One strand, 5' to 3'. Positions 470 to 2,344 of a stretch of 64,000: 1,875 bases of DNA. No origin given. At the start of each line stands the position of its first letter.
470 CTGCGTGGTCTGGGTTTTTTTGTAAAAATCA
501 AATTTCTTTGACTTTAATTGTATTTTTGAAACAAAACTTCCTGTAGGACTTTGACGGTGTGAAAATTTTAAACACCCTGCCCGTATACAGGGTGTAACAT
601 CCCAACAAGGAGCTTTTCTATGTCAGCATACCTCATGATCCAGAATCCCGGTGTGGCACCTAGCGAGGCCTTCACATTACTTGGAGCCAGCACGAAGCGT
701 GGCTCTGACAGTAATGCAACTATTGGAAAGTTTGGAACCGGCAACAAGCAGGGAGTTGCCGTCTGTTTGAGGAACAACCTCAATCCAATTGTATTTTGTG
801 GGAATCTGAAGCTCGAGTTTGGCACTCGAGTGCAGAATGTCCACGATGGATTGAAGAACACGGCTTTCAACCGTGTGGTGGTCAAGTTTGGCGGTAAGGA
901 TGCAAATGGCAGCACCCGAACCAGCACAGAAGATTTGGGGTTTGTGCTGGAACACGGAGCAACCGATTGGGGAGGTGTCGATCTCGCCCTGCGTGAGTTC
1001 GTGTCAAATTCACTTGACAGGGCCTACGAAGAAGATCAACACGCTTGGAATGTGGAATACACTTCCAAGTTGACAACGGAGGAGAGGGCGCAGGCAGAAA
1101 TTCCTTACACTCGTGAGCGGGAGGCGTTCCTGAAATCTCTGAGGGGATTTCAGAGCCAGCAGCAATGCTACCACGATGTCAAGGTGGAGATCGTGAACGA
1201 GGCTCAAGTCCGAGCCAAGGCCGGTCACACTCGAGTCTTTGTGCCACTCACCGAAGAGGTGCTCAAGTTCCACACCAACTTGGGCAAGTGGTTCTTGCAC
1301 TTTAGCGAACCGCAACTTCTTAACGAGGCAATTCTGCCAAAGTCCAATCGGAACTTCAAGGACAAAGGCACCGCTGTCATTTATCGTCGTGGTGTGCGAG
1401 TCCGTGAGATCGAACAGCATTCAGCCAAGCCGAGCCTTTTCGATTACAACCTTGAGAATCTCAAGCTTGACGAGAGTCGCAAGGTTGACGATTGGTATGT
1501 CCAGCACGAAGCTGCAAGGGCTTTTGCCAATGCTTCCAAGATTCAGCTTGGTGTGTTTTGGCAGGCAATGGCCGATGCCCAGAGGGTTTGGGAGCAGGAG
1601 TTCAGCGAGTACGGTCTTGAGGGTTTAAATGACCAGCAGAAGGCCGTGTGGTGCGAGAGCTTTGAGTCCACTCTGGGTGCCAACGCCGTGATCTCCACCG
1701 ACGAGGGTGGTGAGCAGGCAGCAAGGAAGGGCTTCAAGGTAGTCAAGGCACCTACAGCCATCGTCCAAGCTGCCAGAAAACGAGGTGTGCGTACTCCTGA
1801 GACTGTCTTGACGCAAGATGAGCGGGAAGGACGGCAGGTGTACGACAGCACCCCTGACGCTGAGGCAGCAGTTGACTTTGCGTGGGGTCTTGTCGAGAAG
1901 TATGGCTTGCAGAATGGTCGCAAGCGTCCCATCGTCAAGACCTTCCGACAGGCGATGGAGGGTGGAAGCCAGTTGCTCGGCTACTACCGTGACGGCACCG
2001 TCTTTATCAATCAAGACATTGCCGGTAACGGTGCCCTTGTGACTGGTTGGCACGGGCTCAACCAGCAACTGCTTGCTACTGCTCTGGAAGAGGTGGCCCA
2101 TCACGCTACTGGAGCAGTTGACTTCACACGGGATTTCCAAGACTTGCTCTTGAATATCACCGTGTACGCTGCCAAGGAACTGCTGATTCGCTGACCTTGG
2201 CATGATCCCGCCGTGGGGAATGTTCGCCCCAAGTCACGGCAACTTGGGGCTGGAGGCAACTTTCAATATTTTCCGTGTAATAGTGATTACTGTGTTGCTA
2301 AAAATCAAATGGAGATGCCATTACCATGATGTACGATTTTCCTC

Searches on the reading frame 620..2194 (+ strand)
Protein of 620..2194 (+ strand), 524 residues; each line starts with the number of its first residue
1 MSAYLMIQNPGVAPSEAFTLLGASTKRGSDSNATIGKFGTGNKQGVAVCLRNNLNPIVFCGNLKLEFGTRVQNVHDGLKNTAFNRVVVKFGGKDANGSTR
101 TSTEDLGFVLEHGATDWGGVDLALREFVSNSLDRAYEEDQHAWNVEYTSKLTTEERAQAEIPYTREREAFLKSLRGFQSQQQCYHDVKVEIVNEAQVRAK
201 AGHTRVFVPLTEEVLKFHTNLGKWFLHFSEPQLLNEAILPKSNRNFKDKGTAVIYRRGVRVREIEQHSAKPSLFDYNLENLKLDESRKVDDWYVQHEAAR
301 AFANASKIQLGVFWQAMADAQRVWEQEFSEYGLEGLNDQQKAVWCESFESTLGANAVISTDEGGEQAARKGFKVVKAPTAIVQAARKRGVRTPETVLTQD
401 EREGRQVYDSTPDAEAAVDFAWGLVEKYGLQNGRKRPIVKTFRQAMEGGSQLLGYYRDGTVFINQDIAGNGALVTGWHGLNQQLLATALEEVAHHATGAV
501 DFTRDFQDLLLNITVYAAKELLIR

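Call 10: search_protein_families(library=pfam, proteins=[window:620-2194:+], max_evalue=0.001)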
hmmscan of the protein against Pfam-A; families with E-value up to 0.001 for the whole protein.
window:620-2194:+ (524 aa): 0 families

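Call 15: search_protein_families(library=phrogs, proteins=[window:620-2194:+], max_evalue=0.01)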
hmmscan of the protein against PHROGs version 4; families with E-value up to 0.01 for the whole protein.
window:620-2194:+ (524 aa): 2 families
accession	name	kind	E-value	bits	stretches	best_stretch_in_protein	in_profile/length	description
phrog_8203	-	unknown function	1.5e-21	77.7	2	4-89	3-81/394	-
phrog_6077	-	unknown function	3.9e-13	50.3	2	4-62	45-101/366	-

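Call 19: search_dna_similar(query=window:620-2194:+, collection=phages, mode=protein, max_rows=15)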
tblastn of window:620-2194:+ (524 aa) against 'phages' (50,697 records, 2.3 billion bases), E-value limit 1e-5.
Records with a match: 3; places in all: 3; records where one place covers at least 80% of the query: 1.
Best place of each record, by identity: <60% 3.
By first word of the organism name: Brevundimonas 2; uncultured 1.
By host as written in the record: Brevundimonas pondensis LVF1 2; - 1.
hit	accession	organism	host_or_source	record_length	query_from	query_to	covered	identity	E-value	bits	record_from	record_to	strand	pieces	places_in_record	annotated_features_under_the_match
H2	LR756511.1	uncultured phage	metagenomic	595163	1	515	98%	35.0%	1e-73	260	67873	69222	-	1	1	record has no annotation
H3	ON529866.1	Brevundimonas phage vB_BpoS-MaInes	Brevundimonas pondensis LVF1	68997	4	133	25%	29.2%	4e-6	56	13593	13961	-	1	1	hypothetical protein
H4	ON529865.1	Brevundimonas phage vB_BpoS-StAshley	Brevundimonas pondensis LVF1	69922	4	133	25%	29.2%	4e-6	56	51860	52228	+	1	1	hypothetical protein (x2)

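Call 20: find_related_loci(query=window:620-2194:+, collection=viral_contigs, flank=10000)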
Query window:620-2194:+ (524 aa) in viral_contigs; peptide patterns used: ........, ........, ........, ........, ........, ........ (x = any residue, [..] = any of these).
2 stretches matched a pattern, but none encodes a relative of the query by tblastn (E <= 1e-3).

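Call 80: get_annotated_region(hit=H2, flank=20000)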
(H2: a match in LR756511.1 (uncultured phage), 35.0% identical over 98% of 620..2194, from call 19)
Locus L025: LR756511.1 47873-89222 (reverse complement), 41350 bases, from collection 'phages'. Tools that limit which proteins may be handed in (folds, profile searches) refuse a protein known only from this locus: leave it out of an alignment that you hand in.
description: uncultured phage genome assembly, chromosome: 1.
organism: uncultured phage (NCBI taxid 278008)
taxonomy: Viruses; environmental samples
host: -; source: metagenomic; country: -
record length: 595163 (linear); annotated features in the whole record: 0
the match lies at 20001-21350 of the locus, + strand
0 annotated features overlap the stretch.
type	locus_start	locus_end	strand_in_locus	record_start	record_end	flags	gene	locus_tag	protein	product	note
